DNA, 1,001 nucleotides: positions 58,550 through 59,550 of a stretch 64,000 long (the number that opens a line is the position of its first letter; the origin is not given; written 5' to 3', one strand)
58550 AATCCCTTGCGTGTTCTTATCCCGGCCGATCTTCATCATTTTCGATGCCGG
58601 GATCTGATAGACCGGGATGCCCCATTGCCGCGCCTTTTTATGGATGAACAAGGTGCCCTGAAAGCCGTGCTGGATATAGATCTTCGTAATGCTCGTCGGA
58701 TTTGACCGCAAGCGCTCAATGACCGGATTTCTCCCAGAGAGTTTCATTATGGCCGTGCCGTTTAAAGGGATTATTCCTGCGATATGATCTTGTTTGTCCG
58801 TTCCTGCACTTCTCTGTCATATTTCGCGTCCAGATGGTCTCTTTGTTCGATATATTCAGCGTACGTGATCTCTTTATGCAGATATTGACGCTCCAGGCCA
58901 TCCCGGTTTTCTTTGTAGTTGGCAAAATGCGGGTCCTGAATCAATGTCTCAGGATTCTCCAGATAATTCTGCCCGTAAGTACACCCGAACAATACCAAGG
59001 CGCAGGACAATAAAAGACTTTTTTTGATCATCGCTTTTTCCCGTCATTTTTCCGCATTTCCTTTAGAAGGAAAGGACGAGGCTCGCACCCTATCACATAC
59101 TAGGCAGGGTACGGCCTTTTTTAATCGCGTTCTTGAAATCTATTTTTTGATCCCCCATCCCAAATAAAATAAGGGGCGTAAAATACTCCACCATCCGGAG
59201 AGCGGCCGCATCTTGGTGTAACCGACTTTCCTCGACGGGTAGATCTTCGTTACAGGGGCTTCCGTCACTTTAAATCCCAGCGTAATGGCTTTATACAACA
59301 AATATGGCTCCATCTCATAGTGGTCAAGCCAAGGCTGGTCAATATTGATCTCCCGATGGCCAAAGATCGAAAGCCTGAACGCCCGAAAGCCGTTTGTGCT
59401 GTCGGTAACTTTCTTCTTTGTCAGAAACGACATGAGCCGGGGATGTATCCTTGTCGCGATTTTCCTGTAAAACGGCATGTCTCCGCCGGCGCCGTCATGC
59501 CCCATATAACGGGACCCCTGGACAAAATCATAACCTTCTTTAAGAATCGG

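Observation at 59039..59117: Leader copy c between a GT2 gene and a small lipoprotein gene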

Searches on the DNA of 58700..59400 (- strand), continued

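Call 35: search_with_rna_model(model_id=R2, sources=[L001, L002, L003, L004, L005, L006, L007, L008, L009, L010, L011, L012, L013, L014, L015, L016, L017, L019, L020, L021, L022, L023, L025, L026, L027, L028, L029, L030, L031, L032, L033, L034, L035, L036, L037, L038, L039, L040, L041, L042, L043, L044, L045, L046, L047, L048, L049, L050, L052, L053, L054, L055, L056, L059, L061, L064, L065, L068, L069, L072, L073, L074, L078, L080, L081, L082, L083, L084, L088, L089, L090, L097, L098, L099, L101, L105, L106, L111, L118, L119, L122, L123, L127, L135, L136, L137, L138, window], max_evalue=1e-8, make_alignment=true)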
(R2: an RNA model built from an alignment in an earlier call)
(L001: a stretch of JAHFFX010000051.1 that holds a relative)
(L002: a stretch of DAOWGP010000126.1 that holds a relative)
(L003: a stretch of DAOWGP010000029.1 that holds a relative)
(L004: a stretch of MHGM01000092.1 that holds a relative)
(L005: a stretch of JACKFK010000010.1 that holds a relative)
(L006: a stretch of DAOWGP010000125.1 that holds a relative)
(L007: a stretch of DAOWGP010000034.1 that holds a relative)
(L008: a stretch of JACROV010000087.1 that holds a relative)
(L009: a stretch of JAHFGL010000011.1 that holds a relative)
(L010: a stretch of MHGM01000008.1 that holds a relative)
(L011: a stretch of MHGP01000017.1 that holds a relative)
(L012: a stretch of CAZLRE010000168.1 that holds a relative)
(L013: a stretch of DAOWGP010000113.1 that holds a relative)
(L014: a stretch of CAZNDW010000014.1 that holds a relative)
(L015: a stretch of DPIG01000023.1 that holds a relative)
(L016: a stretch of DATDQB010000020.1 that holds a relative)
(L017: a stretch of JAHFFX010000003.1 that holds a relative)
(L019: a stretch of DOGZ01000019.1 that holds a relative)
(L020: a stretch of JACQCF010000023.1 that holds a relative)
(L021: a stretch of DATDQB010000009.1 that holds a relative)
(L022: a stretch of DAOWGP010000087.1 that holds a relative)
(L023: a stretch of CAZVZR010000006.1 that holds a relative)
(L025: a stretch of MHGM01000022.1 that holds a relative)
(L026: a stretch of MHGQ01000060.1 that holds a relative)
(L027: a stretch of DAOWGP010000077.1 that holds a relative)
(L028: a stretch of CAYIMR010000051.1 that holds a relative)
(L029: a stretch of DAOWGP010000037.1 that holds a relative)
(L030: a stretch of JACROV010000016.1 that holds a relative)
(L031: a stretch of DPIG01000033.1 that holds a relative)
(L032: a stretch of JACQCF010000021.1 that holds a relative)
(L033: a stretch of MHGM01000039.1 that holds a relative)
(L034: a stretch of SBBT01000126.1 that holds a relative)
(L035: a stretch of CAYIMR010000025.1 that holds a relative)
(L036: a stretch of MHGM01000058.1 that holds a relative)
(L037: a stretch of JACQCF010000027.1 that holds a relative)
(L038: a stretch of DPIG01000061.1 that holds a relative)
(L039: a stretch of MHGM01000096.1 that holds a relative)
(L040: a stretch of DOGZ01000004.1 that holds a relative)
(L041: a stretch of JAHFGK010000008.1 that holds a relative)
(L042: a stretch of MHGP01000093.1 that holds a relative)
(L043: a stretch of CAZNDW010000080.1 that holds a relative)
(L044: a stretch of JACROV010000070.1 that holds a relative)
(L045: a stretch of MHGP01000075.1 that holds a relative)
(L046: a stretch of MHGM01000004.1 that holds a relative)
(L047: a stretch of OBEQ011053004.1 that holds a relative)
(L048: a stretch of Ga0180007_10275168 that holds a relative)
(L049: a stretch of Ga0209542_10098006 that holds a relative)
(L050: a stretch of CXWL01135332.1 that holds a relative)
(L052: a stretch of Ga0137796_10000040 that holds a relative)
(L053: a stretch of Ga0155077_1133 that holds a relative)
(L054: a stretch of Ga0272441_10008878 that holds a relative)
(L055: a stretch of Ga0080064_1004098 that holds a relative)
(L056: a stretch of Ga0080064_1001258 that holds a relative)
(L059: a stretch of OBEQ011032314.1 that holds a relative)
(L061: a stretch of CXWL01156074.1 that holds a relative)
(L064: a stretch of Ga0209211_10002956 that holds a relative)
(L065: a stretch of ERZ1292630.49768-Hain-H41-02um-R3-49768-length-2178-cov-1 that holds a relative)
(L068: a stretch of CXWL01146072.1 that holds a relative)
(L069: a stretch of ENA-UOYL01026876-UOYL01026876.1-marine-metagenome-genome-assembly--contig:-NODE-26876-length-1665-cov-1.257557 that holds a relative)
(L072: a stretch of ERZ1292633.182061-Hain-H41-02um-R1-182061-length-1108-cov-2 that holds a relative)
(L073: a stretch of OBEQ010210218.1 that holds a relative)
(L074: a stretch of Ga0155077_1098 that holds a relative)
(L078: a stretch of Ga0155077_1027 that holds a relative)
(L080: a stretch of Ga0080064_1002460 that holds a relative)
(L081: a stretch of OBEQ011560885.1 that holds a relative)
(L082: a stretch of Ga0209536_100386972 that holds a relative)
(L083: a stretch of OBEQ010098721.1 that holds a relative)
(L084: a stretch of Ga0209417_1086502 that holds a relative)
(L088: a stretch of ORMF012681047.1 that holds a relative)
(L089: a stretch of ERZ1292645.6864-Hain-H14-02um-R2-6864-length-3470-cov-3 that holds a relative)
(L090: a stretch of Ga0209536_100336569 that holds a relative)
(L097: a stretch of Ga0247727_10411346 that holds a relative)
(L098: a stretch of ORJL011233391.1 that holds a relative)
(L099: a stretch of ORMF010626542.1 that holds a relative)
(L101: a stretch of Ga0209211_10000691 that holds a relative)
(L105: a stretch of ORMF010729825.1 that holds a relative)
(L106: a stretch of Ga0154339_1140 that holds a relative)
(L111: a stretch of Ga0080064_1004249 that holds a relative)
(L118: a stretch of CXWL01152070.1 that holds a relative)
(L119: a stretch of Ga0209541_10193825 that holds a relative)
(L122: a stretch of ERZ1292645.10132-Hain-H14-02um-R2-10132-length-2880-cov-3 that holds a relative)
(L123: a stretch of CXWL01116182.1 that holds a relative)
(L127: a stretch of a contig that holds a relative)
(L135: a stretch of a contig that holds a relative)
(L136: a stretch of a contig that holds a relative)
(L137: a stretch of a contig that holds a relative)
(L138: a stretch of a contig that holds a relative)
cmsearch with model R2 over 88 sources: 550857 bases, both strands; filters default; matches with E-value up to 1e-8: 90.
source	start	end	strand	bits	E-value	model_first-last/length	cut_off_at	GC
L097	593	672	-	85.9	2.2e-25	1-78/78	no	0.4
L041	3433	3512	+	84.7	5.4e-25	1-78/78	no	0.44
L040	1438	1514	+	84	9.3e-25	1-78/78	no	0.39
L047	4748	4828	+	83.3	1.6e-24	1-78/78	no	0.46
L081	656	735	-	81.4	6.7e-24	1-78/78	no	0.43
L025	949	1028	+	81.4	6.9e-24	1-78/78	no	0.52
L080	731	811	+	81.2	7.7e-24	1-78/78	no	0.51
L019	4738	4814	+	80.8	1e-23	1-78/78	no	0.4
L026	4696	4775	-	80.8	1.1e-23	1-78/78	no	0.45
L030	4954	5033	+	79.5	2.8e-23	1-78/78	no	0.5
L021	7133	7210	-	79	4.2e-23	1-78/78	no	0.51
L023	5931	6010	-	78.7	5.1e-23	1-78/78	no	0.45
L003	502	586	+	78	8.6e-23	1-78/78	no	0.47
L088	698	786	+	77.8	9.7e-23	1-78/78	no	0.43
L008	1845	1924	-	77.8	1e-22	1-78/78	no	0.51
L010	7793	7873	+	77.5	1.2e-22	1-78/78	no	0.53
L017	6404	6486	-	77.5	1.3e-22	1-78/78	no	0.47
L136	4864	4942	-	77.3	1.4e-22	1-78/78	no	0.48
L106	7289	7366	+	77.3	1.5e-22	1-78/78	no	0.46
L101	9104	9180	+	76.9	1.9e-22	1-78/78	no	0.38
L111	10510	10590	-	75.5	5.6e-22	1-78/78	no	0.56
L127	713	782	+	75.2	7e-22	1-78/78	no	0.47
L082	320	406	-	75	8.1e-22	1-78/78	no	0.52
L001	5769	5848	-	74.7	1.1e-21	1-78/78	no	0.54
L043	3619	3697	+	74.1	1.6e-21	1-78/78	no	0.56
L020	520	598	+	74.1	1.6e-21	1-78/78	no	0.46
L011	3339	3416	-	73.3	2.9e-21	1-78/78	no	0.41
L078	2727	2804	-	72.9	4.2e-21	1-78/78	no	0.4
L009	3969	4049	+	72.8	4.3e-21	1-78/78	no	0.49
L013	4423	4500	-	72.7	4.6e-21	1-78/78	no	0.41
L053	3388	3466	+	72.5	5.4e-21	1-78/78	no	0.41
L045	6624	6700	+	72.4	6.1e-21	1-78/78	no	0.44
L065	876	963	+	72.1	7.1e-21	1-78/78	no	0.51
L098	319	394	-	71.9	8.9e-21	1-78/78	no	0.42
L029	5452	5529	-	71.9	8.9e-21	1-78/78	no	0.44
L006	175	252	-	71.8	9.4e-21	1-78/78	no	0.4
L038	7381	7477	-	71.4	1.2e-20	1-78/78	no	0.44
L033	699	795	-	71.1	1.5e-20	1-78/78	no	0.51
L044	3162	3239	-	70.7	2.1e-20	1-78/78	no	0.44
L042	1310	1391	-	70.7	2.1e-20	1-78/78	no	0.45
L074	1178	1258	+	70.4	2.6e-20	1-78/78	no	0.44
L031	201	279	-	70.1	3.4e-20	1-78/78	no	0.54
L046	2590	2687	-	70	3.6e-20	1-78/78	no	0.46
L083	4141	4217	-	69.3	6.1e-20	1-78/78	no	0.6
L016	6891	6974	-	69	7.4e-20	1-78/78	no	0.57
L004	2746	2843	-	68.7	9.3e-20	1-78/78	no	0.48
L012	789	867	-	68.5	1.1e-19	1-78/78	no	0.48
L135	1417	1494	-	68.3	1.3e-19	1-78/78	no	0.44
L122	1821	1901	-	67.9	1.8e-19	1-78/78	no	0.57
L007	445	529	-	67.8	1.9e-19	1-78/78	no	0.46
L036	4953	5031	-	67.5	2.4e-19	1-78/78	no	0.57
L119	490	581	-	66.7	4.4e-19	1-78/78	no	0.47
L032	5807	5887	+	65.9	7.8e-19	1-78/78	no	0.49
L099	819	908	-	65.5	1.1e-18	1-78/78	no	0.48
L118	1677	1760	+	65.4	1.2e-18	1-78/78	no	0.48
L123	5274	5368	+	65.1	1.4e-18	1-78/78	no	0.45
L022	5988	6065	+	64.5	2.3e-18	1-78/78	no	0.42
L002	7369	7452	+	64.3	2.6e-18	1-78/78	no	0.46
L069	1552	1629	+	63.9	3.6e-18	1-78/78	no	0.46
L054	9422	9508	+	63.4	5.2e-18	1-78/78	no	0.51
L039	6881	6968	+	63.4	5.3e-18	1-78/78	no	0.52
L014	4018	4102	+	63.3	5.4e-18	1-78/78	no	0.56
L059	154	228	+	63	7.1e-18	1-78/78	no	0.52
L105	996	1070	+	62.9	7.3e-18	1-78/78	no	0.53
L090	1635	1720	-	62.1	1.4e-17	1-78/78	no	0.52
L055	4035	4111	-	61.7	1.8e-17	1-78/78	no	0.53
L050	2159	2238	-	61.2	2.8e-17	1-78/78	no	0.59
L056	433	511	+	61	3.2e-17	1-78/78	no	0.57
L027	7401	7483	+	60.5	4.7e-17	1-78/78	no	0.47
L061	3792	3866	+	60.1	6.1e-17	1-78/78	no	0.51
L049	2230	2321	-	59.8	7.8e-17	1-78/78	no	0.49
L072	663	752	-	59.5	9.9e-17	1-78/78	no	0.52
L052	165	242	-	57.9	3.3e-16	1-78/78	no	0.67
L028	1619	1708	-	57.6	4e-16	1-78/78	no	0.49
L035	1800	1895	+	56.8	7.4e-16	1-78/78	no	0.47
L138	674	759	-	56.3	1.1e-15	1-78/78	no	0.63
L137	914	997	+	55.3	2.4e-15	1-78/78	no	0.58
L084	869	955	-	53.9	6.4e-15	1-78/78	no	0.59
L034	5155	5244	-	53.2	1.1e-14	1-78/78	no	0.52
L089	263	354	-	52.9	1.4e-14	1-78/78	no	0.54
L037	2337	2411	-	50.3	9.7e-14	1-78/78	no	0.49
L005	3632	3724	-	49.6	1.7e-13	1-78/78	no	0.33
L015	397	490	-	49.4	1.9e-13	1-78/78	no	0.6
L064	1089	1182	+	49.4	1.9e-13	1-78/78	no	0.6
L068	4315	4404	+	48.3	4.4e-13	1-78/78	no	0.52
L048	128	211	+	47.6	7.9e-13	1-78/78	no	0.51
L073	262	340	+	47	1.2e-12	1-78/78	no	0.57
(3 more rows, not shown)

Alignment A5: 90 matches aligned to the model, 155 columns, each read 5' to 3' on its own strand. Consensus structure (alignment columns), stored with it:
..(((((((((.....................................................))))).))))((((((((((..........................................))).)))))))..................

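Call 63: search_with_rna_model(model_id=R2, sources=[L139, L140, L141, L142, L143, L144, L145, L146, L147, L148, L149, L150], max_evalue=1, show_alignments=3)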
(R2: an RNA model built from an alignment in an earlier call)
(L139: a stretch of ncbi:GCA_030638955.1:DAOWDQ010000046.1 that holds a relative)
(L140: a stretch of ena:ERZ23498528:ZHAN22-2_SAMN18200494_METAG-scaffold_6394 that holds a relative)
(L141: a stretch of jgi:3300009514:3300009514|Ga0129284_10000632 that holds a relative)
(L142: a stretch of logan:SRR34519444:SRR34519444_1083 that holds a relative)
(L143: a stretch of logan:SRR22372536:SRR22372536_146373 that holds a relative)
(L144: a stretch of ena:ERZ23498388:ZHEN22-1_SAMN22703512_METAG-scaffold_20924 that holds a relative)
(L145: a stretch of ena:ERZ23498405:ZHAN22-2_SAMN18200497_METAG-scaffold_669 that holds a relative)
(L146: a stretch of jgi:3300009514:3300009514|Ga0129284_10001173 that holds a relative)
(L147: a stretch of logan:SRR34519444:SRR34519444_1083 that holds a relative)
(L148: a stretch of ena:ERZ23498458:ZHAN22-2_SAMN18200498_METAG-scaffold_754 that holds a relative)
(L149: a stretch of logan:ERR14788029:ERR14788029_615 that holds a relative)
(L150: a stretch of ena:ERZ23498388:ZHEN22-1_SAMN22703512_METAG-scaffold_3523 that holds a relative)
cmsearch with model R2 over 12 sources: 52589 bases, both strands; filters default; matches with E-value up to 1: 0.
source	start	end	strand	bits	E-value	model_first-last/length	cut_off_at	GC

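Call 69: search_with_rna_model(model_id=R1, sources=[L001, L002, L003, L004, L005, L006, L007, L008, L009, L010, L011, L012, L013, L014, L015, L016, L017, L019, L020, L021, L022, L023, L025, L026, L027, L028, L029, L030, L031, L032, L033, L034, L035, L036, L037, L038, L039, L040, L041, L042, L043, L044, L045, L046, L047, L048, L049, L050, L052, L053, L054, L055, L056, L059, L061, L064, L065, L068, L069, L072, L073, L074, L078, L080, L081, L082, L083, L084, L088, L089, L090, L097, L098, L099, L101, L105, L106, L111, L118, L119, L122, L123, L127, L135, L136, L137, L138, window], max_evalue=0.0001, make_alignment=true)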
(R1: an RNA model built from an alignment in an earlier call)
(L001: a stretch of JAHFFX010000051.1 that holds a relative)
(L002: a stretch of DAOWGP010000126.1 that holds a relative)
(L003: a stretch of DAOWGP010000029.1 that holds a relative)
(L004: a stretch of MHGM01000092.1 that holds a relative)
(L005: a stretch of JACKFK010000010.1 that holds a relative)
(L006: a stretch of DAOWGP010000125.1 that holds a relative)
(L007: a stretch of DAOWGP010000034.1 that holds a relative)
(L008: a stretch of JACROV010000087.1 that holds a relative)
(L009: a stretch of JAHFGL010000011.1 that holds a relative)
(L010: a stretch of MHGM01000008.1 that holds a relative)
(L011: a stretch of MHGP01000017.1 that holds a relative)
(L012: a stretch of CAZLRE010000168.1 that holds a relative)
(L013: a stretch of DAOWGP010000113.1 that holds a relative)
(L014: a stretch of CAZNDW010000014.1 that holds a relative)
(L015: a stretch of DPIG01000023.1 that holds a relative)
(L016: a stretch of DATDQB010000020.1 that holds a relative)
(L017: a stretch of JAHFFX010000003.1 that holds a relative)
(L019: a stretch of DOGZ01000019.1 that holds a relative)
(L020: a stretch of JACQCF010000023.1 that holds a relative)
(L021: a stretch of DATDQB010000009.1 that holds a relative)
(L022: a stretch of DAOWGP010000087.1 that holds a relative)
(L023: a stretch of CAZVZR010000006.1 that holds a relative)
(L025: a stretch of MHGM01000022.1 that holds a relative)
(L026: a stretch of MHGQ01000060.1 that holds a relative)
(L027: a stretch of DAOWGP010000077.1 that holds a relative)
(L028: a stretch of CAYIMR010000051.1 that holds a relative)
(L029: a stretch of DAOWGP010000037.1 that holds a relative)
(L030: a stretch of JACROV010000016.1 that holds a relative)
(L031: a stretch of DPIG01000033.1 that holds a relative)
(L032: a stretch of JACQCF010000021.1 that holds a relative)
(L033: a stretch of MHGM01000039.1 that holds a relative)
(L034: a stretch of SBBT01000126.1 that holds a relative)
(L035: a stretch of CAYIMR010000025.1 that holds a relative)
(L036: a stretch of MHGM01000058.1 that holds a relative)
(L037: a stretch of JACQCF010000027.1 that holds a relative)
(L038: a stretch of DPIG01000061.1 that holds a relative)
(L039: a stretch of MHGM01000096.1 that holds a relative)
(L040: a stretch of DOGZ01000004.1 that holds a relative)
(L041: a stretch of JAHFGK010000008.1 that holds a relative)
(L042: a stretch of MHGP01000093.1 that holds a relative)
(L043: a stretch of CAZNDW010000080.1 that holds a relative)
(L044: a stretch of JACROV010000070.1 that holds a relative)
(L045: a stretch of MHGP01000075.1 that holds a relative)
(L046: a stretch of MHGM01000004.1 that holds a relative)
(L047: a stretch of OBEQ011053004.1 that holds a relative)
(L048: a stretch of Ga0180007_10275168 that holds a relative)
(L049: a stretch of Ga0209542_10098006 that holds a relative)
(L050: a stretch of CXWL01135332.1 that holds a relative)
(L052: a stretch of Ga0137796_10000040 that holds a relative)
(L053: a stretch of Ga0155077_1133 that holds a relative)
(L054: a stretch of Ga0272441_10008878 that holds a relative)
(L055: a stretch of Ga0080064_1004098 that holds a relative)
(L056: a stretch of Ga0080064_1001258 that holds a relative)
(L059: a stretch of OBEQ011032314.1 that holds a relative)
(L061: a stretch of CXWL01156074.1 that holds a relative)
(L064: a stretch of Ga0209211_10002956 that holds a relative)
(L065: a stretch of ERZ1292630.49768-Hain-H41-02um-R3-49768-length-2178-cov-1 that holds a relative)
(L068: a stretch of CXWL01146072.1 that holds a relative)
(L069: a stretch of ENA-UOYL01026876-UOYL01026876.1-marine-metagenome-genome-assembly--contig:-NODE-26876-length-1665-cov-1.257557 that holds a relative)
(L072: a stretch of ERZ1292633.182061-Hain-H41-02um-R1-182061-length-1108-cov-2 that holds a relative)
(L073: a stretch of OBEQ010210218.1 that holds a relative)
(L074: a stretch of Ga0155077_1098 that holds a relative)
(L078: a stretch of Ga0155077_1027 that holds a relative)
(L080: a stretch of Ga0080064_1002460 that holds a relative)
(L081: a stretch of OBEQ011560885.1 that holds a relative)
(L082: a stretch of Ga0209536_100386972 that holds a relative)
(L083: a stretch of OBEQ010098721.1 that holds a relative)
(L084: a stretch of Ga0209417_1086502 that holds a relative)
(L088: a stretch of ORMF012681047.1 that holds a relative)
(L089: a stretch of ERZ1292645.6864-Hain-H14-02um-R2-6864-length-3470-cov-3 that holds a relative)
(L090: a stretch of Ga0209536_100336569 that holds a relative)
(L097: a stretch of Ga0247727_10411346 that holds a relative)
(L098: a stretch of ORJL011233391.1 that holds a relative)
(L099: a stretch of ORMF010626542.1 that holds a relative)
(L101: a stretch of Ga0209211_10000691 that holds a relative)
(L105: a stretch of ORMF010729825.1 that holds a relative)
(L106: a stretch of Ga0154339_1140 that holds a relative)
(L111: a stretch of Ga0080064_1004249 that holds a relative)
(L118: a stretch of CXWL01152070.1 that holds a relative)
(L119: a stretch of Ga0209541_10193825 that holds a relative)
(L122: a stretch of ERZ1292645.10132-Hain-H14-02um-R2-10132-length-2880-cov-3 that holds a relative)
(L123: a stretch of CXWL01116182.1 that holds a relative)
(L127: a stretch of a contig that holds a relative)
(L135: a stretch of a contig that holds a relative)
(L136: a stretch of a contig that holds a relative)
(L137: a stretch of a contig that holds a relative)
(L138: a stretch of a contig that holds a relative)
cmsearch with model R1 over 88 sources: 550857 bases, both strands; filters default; matches with E-value up to 0.0001: 90.
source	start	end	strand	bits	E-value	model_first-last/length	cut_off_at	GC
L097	593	672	-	85.9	1.9e-16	1-78/78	no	0.4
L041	3433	3512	+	84.7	3.6e-16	1-78/78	no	0.44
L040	1438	1514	+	84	5.1e-16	1-78/78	no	0.39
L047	4748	4828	+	83.2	7.6e-16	1-78/78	no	0.46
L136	4864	4942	-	82.6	1e-15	1-78/78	no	0.48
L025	949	1028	+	82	1.4e-15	1-78/78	no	0.52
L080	731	811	+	81.8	1.5e-15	1-78/78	no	0.51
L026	4696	4775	-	81.5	1.8e-15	1-78/78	no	0.45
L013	4423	4500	-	80.9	2.5e-15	1-78/78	no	0.41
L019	4738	4814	+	80.8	2.6e-15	1-78/78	no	0.4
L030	4954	5033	+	80.8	2.6e-15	1-78/78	no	0.5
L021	7133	7210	-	80.7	2.8e-15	1-78/78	no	0.51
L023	5931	6010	-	80.5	3.1e-15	1-78/78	no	0.45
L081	656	735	-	80.5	3.1e-15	1-78/78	no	0.43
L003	502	586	+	79.9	4.2e-15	1-78/78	no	0.47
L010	7793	7873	+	79.4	5.3e-15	1-78/78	no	0.53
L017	6404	6486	-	79.2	6e-15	1-78/78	no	0.47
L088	698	786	+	79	6.5e-15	1-78/78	no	0.43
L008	1845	1924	-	78.9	6.9e-15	1-78/78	no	0.51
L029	5452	5529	-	78.7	7.6e-15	1-78/78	no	0.44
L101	9104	9180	+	78.4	9e-15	1-78/78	no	0.38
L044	3162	3239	-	78.2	9.9e-15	1-78/78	no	0.44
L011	3339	3416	-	77.8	1.2e-14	1-78/78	no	0.41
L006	175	252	-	77.6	1.4e-14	1-78/78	no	0.4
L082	320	406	-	76.9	1.9e-14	1-78/78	no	0.52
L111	10510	10590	-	75.7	3.6e-14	1-78/78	no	0.56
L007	445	529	-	75.5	4e-14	1-78/78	no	0.46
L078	2727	2804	-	75.3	4.4e-14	1-78/78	no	0.4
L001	5769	5848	-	75.3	4.4e-14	1-78/78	no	0.54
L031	201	279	-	75.1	4.7e-14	1-78/78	no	0.54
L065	876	963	+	75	5e-14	1-78/78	no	0.51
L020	520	598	+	74.9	5.3e-14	1-78/78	no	0.46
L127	713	782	+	74.9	5.5e-14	1-78/78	no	0.47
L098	319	394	-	74.6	6.1e-14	1-78/78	no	0.42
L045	6624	6700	+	74.1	7.9e-14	1-78/78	no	0.44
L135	1417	1494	-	73.8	9.3e-14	1-78/78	no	0.44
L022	5988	6065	+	73.4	1.1e-13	1-78/78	no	0.42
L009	3969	4049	+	72.5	1.8e-13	1-78/78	no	0.49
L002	7369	7452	+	72.1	2.3e-13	1-78/78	no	0.46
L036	4953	5031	-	71.7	2.8e-13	1-78/78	no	0.57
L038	7381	7477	-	71.3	3.3e-13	1-78/78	no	0.44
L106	7289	7366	+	71.1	3.8e-13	1-78/78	no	0.46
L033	699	795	-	70.9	4.1e-13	1-78/78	no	0.51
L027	7401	7483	+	70.9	4.1e-13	1-78/78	no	0.47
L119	490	581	-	70.6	4.8e-13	1-78/78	no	0.47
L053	3388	3466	+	70.3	5.6e-13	1-78/78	no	0.41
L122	1821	1901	-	70.2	6e-13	1-78/78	no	0.57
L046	2590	2687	-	69.9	7e-13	1-78/78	no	0.46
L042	1310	1391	-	69.9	7.1e-13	1-78/78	no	0.45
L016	6891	6974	-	69.2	1e-12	1-78/78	no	0.57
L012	789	867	-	69.1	1e-12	1-78/78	no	0.48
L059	154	228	+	69.1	1e-12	1-78/78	no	0.52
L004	2746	2843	-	68.6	1.4e-12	1-78/78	no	0.48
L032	5807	5887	+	68.5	1.4e-12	1-78/78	no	0.49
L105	996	1070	+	68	1.8e-12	1-78/78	no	0.53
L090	1635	1720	-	67.2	2.7e-12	1-78/78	no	0.52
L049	2230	2321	-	67.2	2.7e-12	1-78/78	no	0.49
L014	4018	4102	+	67.2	2.7e-12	1-78/78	no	0.56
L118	1677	1760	+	67.1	3e-12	1-78/78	no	0.48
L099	819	908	-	67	3e-12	1-78/78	no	0.48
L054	9422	9508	+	66.3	4.3e-12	1-78/78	no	0.51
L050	2159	2238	-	66.3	4.4e-12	1-78/78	no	0.59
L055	4035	4111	-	66.1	4.9e-12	1-78/78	no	0.53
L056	433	511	+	65.6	6.3e-12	1-78/78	no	0.57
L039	6881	6968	+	65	8.6e-12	1-78/78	no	0.52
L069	1552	1629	+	64.6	1e-11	1-78/78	no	0.46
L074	1178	1258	+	64.4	1.2e-11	1-78/78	no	0.44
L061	3792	3866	+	63.3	2.1e-11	1-78/78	no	0.51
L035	1800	1895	+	61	6.5e-11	1-78/78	no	0.47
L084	869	955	-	60.9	7e-11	1-78/78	no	0.59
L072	663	752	-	60.4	9.1e-11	1-78/78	no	0.52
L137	914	997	+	60.1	1.1e-10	1-78/78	no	0.58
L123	5274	5368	+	58.8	2e-10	1-78/78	no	0.45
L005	3632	3724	-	58.6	2.3e-10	1-78/78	no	0.33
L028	1619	1708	-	56.7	6.1e-10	1-78/78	no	0.49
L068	4315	4404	+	56.3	7.2e-10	1-78/78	no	0.52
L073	262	340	+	55.4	1.2e-09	1-78/78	no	0.57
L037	2337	2411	-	52.6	4.9e-09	1-78/78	no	0.49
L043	3619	3697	+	52.4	5.5e-09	1-78/78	no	0.56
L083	4141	4217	-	46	1.4e-07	1-78/78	no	0.6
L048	128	211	+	44.8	2.7e-07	1-78/78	no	0.51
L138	674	759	-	38.2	8e-06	1-78/78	no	0.63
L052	165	242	-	37.6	1e-05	1-78/78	no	0.67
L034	5155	5244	-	36.7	1.7e-05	1-78/78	no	0.52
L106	13703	13771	+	34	6.8e-05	1-78/78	no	0.46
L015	397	490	-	33.5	8.6e-05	1-78/78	no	0.6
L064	1089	1182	+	33.5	8.6e-05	1-78/78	no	0.6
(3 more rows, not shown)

Alignment A7: 90 matches aligned to the model, 166 columns, each read 5' to 3' on its own strand. Consensus structure (alignment columns), stored with it:
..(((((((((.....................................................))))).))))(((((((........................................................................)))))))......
